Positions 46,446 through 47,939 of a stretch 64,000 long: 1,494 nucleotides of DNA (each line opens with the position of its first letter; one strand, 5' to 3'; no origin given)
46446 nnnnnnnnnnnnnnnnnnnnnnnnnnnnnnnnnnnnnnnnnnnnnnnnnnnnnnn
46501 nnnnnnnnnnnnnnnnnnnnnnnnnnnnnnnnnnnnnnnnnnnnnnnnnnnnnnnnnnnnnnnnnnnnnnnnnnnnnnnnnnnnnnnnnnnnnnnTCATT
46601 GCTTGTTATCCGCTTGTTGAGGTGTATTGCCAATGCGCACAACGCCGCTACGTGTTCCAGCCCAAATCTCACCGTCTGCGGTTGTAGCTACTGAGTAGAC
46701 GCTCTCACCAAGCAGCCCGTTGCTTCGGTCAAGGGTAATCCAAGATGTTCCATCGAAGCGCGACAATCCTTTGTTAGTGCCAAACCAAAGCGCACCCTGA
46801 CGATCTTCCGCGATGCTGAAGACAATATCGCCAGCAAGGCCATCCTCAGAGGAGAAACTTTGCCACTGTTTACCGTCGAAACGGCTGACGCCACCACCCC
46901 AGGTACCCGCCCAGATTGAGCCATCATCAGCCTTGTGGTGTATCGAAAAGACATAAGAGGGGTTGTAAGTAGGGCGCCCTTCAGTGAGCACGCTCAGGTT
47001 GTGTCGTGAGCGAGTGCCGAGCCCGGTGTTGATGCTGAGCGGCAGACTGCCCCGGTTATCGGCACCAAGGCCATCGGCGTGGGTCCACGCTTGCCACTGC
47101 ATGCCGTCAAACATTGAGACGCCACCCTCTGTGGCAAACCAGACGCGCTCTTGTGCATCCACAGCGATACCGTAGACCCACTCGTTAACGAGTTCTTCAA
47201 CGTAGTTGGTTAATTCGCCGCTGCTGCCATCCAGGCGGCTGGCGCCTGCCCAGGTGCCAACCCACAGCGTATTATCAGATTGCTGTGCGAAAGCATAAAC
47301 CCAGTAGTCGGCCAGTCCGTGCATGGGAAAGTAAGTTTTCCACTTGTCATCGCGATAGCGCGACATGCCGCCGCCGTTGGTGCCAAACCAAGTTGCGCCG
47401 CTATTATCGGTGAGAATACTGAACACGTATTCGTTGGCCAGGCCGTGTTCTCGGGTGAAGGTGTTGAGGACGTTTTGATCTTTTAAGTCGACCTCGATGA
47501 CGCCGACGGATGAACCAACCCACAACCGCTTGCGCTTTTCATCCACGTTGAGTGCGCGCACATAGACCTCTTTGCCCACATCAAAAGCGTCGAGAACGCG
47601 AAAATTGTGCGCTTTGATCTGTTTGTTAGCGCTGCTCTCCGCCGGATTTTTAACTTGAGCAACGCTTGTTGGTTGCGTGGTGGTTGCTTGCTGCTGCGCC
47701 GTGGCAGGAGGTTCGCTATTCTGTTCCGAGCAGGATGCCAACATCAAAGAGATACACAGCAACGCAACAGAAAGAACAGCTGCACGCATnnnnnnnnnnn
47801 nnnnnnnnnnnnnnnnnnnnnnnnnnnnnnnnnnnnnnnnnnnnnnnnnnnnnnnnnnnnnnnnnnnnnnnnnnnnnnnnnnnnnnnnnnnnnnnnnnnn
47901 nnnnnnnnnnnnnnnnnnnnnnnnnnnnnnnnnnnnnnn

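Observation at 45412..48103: Periplasmic cytochrome c translationally coupled to two stand-alone Reg_prop beta-propeller proteins, upstream of the GGDEF-EAL gene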

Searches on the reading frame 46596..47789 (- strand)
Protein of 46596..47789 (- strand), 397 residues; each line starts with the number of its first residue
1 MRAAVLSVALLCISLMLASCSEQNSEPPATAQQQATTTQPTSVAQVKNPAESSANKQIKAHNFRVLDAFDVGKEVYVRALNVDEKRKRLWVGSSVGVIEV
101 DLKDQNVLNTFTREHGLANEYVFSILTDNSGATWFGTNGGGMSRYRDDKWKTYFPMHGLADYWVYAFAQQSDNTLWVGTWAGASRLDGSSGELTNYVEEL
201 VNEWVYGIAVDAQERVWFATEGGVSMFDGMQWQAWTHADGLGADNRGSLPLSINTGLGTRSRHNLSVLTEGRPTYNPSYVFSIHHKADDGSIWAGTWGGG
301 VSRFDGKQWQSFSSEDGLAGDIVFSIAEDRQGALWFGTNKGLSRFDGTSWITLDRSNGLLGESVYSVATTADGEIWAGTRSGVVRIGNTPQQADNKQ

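Call 3: search_protein_families(library=pfam, proteins=[window:46596-47789:-], max_evalue=0.01)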
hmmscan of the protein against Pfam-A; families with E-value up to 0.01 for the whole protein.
window:46596-47789:- (397 aa): 3 families
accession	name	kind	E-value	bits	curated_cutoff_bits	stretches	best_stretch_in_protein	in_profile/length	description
PF07494.17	Reg_prop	-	5.5e-27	90.8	20.4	1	317-339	1-23/24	Two component regulator propeller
PF24684.1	Vgb_lyase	-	0.0012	18.2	50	1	125-223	186-285/290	Virginiamycin B lyase family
PF20067.5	SSL_N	-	0.003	17.8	18.9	0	367-384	26-43/46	Strictosidine synthase-like, N-terminal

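Call 5: find_homologous_proteins(query=window:46596-47789:-)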
Query window:46596-47789:- (397 aa): 3539 proteins with E <= 0.001 among 7601 candidates; the best 120 are listed.
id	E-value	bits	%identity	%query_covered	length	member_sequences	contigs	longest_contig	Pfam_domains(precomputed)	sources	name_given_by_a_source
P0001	3.0e-258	874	100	96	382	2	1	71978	PF07494.18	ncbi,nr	ncbi:MAG: regulator [Gammaproteobacteria bacterium]|nr:regulator [Gammaproteobacteria bacterium]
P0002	5.0e-153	528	61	94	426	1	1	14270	PF07494.18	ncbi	-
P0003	2.3e-152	526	62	94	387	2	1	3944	PF07494.18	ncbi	-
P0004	3.3e-151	522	64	87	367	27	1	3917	PF07494.18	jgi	jgi:ligand-binding sensor domain-containing protein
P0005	9.7e-151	520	60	95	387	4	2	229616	PF07494.18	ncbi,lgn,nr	ncbi:MAG: regulator [Gammaproteobacteria bacterium]|nr:regulator [Gammaproteobacteria bacterium]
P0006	3.1e-150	519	62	95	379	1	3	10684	PF07494.18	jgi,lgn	-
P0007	3.5e-150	519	59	97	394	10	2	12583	PF07494.18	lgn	-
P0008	1.2e-149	517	62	89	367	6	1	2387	PF07494.18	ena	-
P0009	3.6e-149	515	60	95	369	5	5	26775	PF07494.18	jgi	jgi:ligand-binding sensor domain-containing protein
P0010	1.9e-148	513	65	85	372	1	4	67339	PF07494.18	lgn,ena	-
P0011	8.6e-148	511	64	85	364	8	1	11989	PF07494.18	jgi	jgi:ligand-binding sensor domain-containing protein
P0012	8.8e-148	511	63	87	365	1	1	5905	PF07494.18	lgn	-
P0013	9.2e-148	511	59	96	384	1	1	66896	PF07494.18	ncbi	-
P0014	2.0e-147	510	56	97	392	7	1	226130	PF07494.18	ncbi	ncbi:MAG: ligand-binding sensor domain-containing protein [Pseudomonadota bacterium]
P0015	2.0e-147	510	60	95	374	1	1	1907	PF07494.18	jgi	jgi:ligand-binding sensor domain-containing protein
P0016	2.6e-147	509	66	82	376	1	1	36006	PF07494.18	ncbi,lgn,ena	-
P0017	2.8e-147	509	67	82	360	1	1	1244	PF07494.18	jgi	jgi:ligand-binding sensor domain-containing protein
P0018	3.0e-147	509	57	96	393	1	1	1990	PF07494.18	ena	-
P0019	3.4e-147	509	58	97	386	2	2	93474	PF07494.18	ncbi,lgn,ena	-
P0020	5.0e-147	508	62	87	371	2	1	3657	PF07494.18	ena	-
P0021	9.8e-147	507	56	97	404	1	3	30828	PF07494.18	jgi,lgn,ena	-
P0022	1.1e-146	507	65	85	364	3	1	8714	PF07494.18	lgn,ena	-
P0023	2.3e-146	506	57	93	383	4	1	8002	PF07494.18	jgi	jgi:ligand-binding sensor domain-containing protein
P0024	2.4e-146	506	53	99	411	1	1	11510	PF07494.18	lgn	-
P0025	3.0e-146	506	61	90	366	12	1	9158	PF07494.18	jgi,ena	-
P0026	4.0e-146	505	62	87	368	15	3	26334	PF07494.18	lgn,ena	-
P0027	5.9e-146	505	58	98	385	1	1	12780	PF07494.18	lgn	-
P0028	6.2e-146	505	57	95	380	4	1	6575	PF07494.18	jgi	jgi:ligand-binding sensor domain-containing protein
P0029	7.2e-146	504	64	84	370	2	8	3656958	PF07494.18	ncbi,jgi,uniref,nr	ncbi:regulator [Candidatus Tenderia electrophaga]|jgi:ligand-binding sensor domain-containing protei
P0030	7.2e-146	504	61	89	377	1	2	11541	PF07494.18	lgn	-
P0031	1.2e-145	504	64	85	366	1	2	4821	PF07494.18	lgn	-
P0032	1.3e-145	504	59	96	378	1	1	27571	PF07494.18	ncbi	-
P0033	2.7e-145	503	57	97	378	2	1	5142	PF07494.18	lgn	-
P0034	2.8e-145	503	63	84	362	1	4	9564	PF07494.18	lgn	-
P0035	3.4e-145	502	64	85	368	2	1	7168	PF07494.18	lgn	-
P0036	5.0e-145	502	53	99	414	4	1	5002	PF23748.2,PF07494.18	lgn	-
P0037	7.0e-145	501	64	83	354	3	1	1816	PF07494.18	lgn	-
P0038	7.1e-145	501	57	97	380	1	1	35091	PF07494.18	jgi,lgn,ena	-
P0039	7.4e-145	501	65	82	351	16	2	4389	PF07494.18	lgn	-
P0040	1.4e-144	500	58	95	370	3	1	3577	PF07494.18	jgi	jgi:ligand-binding sensor domain-containing protein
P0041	1.5e-144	500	58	97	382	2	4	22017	PF07494.18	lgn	-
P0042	1.7e-144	500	62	85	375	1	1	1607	PF07494.18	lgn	-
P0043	2.2e-144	500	66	82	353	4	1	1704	PF07494.18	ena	-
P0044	2.2e-144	500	56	97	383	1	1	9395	PF07494.18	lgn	-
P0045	2.3e-144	499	62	83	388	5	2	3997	PF07494.18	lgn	-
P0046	2.9e-144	499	55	97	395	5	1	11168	PF07494.18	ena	-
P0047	3.2e-144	499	57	95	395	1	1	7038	PF07494.18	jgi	jgi:ligand-binding sensor domain-containing protein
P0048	3.5e-144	499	64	84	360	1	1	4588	PF07494.18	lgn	-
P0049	4.6e-144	498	54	98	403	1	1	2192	PF07494.18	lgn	-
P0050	4.6e-144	498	62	90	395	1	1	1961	PF23748.2,PF07494.18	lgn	-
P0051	7.0e-144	498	65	82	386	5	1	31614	PF07494.18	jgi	-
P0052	7.3e-144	498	64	82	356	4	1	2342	PF07494.18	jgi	jgi:ligand-binding sensor domain-containing protein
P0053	1.2e-143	497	53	97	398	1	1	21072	PF07494.18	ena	-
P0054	1.2e-143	497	54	95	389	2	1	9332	PF07494.18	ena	-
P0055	1.2e-143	497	65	84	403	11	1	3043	PF07494.18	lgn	-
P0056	1.3e-143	497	55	97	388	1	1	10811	PF07494.18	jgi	-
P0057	1.6e-143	497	63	84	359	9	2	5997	PF07494.18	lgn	-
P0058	2.5e-143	496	55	92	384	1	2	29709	PF07494.18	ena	-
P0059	2.7e-143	496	65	81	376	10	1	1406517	PF07494.18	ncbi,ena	-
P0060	2.9e-143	496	65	83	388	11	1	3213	PF07494.18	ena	-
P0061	5.8e-143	495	67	82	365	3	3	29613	PF07494.18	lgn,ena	-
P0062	6.3e-143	495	56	97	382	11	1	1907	PF07494.18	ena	-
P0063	6.3e-143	495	58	93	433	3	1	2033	PF07494.18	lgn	-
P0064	6.8e-143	495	64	85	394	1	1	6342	PF07494.18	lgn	-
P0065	7.4e-143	495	57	97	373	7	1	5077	PF07494.18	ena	-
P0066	7.9e-143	494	65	82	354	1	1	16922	PF07494.18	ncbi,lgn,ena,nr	ncbi:MAG TPA: regulator [Gammaproteobacteria bacterium]|nr:regulator [Gammaproteobacteria bacterium]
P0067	8.3e-143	494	57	96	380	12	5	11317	PF07494.18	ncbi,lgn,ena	-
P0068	8.7e-143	494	64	84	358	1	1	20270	PF07494.18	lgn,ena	-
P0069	8.8e-143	494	56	94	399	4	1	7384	PF07494.18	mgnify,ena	mgnify:CR=1 FL=1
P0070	8.9e-143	494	65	82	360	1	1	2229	PF07494.18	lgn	-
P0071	9.4e-143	494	56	97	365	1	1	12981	PF07494.18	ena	-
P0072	9.8e-143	494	56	97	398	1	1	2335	PF07494.18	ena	-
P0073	1.1e-142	494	61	87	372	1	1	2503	PF07494.18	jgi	jgi:ligand-binding sensor domain-containing protein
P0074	1.5e-142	493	65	81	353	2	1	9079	PF07494.18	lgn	-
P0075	1.6e-142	493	58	95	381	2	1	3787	PF07494.18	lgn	-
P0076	1.6e-142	493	56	93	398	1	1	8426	PF07494.18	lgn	-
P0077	1.6e-142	493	57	98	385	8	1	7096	PF07494.18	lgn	-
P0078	1.7e-142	493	59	95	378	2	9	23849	PF07494.18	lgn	-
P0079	1.8e-142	493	56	99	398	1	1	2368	PF07494.18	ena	-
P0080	1.9e-142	493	56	97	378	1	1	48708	PF07494.18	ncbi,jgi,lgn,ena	-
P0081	1.9e-142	493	57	92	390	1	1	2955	PF07494.18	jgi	jgi:ligand-binding sensor domain-containing protein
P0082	2.1e-142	493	57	98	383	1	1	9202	PF07494.18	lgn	-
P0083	2.3e-142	493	58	96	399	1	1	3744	PF07494.18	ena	-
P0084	2.4e-142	493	54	97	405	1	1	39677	PF07494.18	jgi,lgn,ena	-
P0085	2.4e-142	493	55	93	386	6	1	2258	PF07494.18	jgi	-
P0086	2.4e-142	493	61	88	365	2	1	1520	PF07494.18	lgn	-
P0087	2.8e-142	493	58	95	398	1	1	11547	PF07494.18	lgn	-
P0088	2.9e-142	493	63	85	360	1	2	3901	PF07494.18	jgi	jgi:ligand-binding sensor domain-containing protein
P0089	3.2e-142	492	57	97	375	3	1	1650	PF07494.18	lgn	-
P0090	4.0e-142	492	56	97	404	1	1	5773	PF07494.18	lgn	-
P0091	4.0e-142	492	54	95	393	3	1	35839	PF07494.18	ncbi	ncbi:ligand-binding sensor domain-containing protein [Kaarinaea lacus]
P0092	4.8e-142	492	58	94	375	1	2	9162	PF07494.18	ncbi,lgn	-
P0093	5.5e-142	492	58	95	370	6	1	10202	PF07494.18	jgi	-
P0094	5.6e-142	492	55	93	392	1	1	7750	PF07494.18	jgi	-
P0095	5.6e-142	492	63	83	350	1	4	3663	PF07494.18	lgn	-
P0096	5.8e-142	492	55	97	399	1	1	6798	PF07494.18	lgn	-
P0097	6.2e-142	491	64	82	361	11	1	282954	PF07494.18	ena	-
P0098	6.6e-142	491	55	99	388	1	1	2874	PF07494.18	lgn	-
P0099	8.3e-142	491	60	93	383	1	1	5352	PF07494.18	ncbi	-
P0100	8.6e-142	491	58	96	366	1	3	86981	PF07494.18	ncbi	-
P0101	1.0e-141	491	56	96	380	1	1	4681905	PF07494.18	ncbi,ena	-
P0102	1.2e-141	491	58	96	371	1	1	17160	PF07494.18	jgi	jgi:ligand-binding sensor domain-containing protein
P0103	1.2e-141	491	57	93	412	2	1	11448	PF07494.18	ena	-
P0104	1.3e-141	490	65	82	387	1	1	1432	PF07494.18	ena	-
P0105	1.3e-141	490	57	94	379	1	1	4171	PF07494.18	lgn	-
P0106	1.6e-141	490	54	96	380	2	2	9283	PF07494.18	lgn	-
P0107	1.7e-141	490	53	97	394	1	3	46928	PF07494.18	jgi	-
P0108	1.7e-141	490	57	98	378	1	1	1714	PF07494.18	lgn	-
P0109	1.7e-141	490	52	97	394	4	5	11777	PF07494.18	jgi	jgi:hypothetical protein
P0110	1.8e-141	490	53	96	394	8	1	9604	PF07494.18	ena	-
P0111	2.0e-141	490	56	97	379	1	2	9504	PF07494.18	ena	-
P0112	2.1e-141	490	65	81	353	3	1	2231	PF07494.18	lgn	-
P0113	2.1e-141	490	56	94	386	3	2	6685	PF07494.18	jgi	jgi:ligand-binding sensor domain-containing protein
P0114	2.1e-141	490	58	97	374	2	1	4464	PF07494.18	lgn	-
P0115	2.2e-141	490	52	97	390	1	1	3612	PF07494.18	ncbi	-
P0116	2.3e-141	490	56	96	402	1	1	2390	PF07494.18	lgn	-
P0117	2.3e-141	490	63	82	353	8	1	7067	PF07494.18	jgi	jgi:ligand-binding sensor domain-containing protein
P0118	2.3e-141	490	64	82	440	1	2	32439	PF07494.18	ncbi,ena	-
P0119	2.3e-141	490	56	99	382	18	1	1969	PF07494.18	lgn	-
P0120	2.4e-141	490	63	82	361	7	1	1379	PF07494.18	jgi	jgi:ligand-binding sensor domain-containing protein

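Call 6: find_encoding_contigs(protein=P0029, flank=8000, max_places=2)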
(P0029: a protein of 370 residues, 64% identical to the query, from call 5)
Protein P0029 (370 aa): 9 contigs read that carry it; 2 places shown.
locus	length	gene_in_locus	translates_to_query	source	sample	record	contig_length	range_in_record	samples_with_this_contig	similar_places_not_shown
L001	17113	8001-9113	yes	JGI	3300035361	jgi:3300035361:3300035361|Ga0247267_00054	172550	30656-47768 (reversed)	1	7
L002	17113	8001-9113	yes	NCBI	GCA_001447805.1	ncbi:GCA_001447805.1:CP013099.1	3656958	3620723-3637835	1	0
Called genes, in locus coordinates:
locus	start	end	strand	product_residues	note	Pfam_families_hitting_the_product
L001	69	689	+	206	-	PF13555:AAA_29 (faint), PF00005:ABC_tran, PF02463:SMC_N (faint), PF13304:AAA_21 (weak)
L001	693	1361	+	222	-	PF03379:CcmB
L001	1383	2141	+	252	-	PF01578:Cytochrom_C_asm, PF27518:CcmC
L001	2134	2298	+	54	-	PF04995:CcmD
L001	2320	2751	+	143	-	PF03100:CcmE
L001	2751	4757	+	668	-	PF01578:Cytochrom_C_asm, PF16327:CcmF_C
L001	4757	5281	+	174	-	PF00578:AhpC-TSA, PF08534:Redoxin, PF00085:Thioredoxin (faint), PF13905:Thioredoxin_8 (faint)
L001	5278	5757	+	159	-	PF03918:CcmH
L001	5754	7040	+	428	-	PF13432:TPR_16 (faint), PF00515:TPR_1 (faint), PF13181:TPR_8 (faint), PF13414:TPR_11 (faint), PF13431:TPR_17 (faint), PF23914:TPR_CcmH_CycH, PF13428:TPR_14 (faint), PF23892:Ig_CycH, +2 more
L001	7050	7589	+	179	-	PF00578:AhpC-TSA, PF08534:Redoxin, PF00085:Thioredoxin (weak), PF13098:Thioredoxin_2 (weak), PF13905:Thioredoxin_8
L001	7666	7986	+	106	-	PF00034:Cytochrom_C (weak), PF13442:Cytochrome_CBB3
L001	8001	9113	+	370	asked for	PF07494:Reg_prop (faint)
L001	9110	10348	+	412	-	PF07494:Reg_prop (faint)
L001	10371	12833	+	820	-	PF00672:HAMP, PF00989:PAS, PF08448:PAS_4, PF13188:PAS_8 (faint), PF13426:PAS_9, PF24820:Diguanyl_cycl_sensor (weak), PF00990:GGDEF, PF00563:EAL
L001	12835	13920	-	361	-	PF02393:US22 (faint), PF17170:DUF5128 (faint), PF25021:TEN_NHL (faint), PF01436:NHL (faint), PF06739:SBBP (faint), PF08450:SGL (faint)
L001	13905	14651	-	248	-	PF14522:Cytochrome_C7 (faint), PF14537:Cytochrom_c3_2 (faint), PF09699:Paired_CXXCH_1 (weak)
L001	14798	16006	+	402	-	PF14495:Cytochrom_C550 (faint), PF00034:Cytochrom_C (weak), PF13442:Cytochrome_CBB3, PF00034:Cytochrom_C, PF13442:Cytochrome_CBB3, PF00034:Cytochrom_C, PF13442:Cytochrome_CBB3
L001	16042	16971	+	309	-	PF13442:Cytochrome_CBB3, PF00034:Cytochrom_C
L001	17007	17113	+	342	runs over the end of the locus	PF01118:Semialdhyde_dh, PF22698:Semialdhyde_dhC_1, PF02774:Semialdhyde_dhC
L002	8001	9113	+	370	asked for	PF07494:Reg_prop (faint)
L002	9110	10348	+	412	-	PF07494:Reg_prop (faint)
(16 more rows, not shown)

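Call 7: find_encoding_contigs(protein=P0101, flank=8000, max_places=2)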
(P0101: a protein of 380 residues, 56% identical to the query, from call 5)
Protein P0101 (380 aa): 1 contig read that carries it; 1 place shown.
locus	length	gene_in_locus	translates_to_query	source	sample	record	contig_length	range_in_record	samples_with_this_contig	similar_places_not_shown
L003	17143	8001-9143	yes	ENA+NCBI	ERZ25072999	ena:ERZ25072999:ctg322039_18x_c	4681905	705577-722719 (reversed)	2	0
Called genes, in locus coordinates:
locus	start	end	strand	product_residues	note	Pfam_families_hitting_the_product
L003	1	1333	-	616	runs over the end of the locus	-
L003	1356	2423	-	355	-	PF13624:SurA_N_3, PF13623:SurA_N_2 (weak), PF13145:Rotamase_2, PF13616:Rotamase_3, PF00639:Rotamase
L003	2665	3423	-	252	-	PF14522:Cytochrome_C7 (faint), PF09699:Paired_CXXCH_1 (faint)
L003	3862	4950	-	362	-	PF01436:NHL (faint), PF08450:SGL (faint), PF25021:TEN_NHL (faint), PF17170:DUF5128 (faint)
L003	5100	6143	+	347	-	PF00034:Cytochrom_C (weak), PF13442:Cytochrome_CBB3, PF00034:Cytochrom_C, PF13442:Cytochrome_CBB3, PF00034:Cytochrom_C, PF13442:Cytochrome_CBB3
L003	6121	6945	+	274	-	PF14522:Cytochrome_C7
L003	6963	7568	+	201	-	PF08238:Sel1 (faint)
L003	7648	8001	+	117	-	PF00034:Cytochrom_C (faint), PF13442:Cytochrome_CBB3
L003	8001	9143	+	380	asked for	PF07494:Reg_prop (faint)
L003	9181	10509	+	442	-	PF07494:Reg_prop (faint)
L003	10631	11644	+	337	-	PF14495:Cytochrom_C550 (faint), PF13442:Cytochrome_CBB3, PF00034:Cytochrom_C, PF13442:Cytochrome_CBB3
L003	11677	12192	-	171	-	PF00578:AhpC-TSA, PF08534:Redoxin, PF13098:Thioredoxin_2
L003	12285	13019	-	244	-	PF00027:cNMP_binding, PF13545:HTH_Crp_2, PF00325:Crp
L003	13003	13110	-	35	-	-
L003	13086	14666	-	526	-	PF01564:Spermine_synth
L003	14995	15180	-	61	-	-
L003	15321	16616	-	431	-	PF00709:Adenylsucc_synt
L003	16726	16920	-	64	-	PF09838:DUF2065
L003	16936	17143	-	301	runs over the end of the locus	PF01145:Band_7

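Call 9: find_related_loci(query=window:46596-47789:-, collection=genome_contigs, flank=10000)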
Query window:46596-47789:- (397 aa) in genome_contigs; peptide patterns used: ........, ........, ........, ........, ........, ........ (x = any residue, [..] = any of these).
81 stretches matched a pattern; 7 encode a relative of the query (tblastn E <= 1e-3); 7 distinct loci.
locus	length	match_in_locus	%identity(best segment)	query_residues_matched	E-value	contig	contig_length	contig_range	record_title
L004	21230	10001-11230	49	2-387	3e-129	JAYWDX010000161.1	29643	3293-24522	MAG: Candidatus Tenderia sp. isolate GL96_UP_concoct_44 GL96_UP_concoct_44_160, whole genome shotgun sequence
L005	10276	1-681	61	76-387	1e-93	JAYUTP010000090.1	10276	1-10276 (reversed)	MAG: Candidatus Tenderia sp. isolate GL12_Up_metabinner_6 GL12_Up_metabinner_6_89, whole genome shotgun sequence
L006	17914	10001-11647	27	52-391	5e-32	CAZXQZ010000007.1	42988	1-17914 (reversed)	MAG TPA_asm: uncultured Anaerolineae bacterium isolate SRP173033_co2_180 genome assembly, contig: NODE_258_length_42988_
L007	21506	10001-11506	31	71-393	1e-23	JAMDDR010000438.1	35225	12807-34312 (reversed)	MAG: Chloroflexota bacterium isolate FK_Sedi_B_Bin.13 NODE_3509_length_35225_cov_2.54898, whole genome shotgun sequence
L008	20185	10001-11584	26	104-388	4e-17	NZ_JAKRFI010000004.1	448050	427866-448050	Halomonas sp. McH1-25 NODE_4_length_448050_cov_38.483943, whole genome shotgun sequence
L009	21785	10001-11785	27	77-392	7e-22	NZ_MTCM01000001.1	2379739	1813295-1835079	Sphingobacterium sp. CZ-UAM QB.A_0, whole genome shotgun sequence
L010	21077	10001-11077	25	112-390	1e-13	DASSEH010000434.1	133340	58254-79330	MAG TPA_asm: Candidatus Angelobacter sp. isolate SMAG_U972 k141_115270, whole genome shotgun sequence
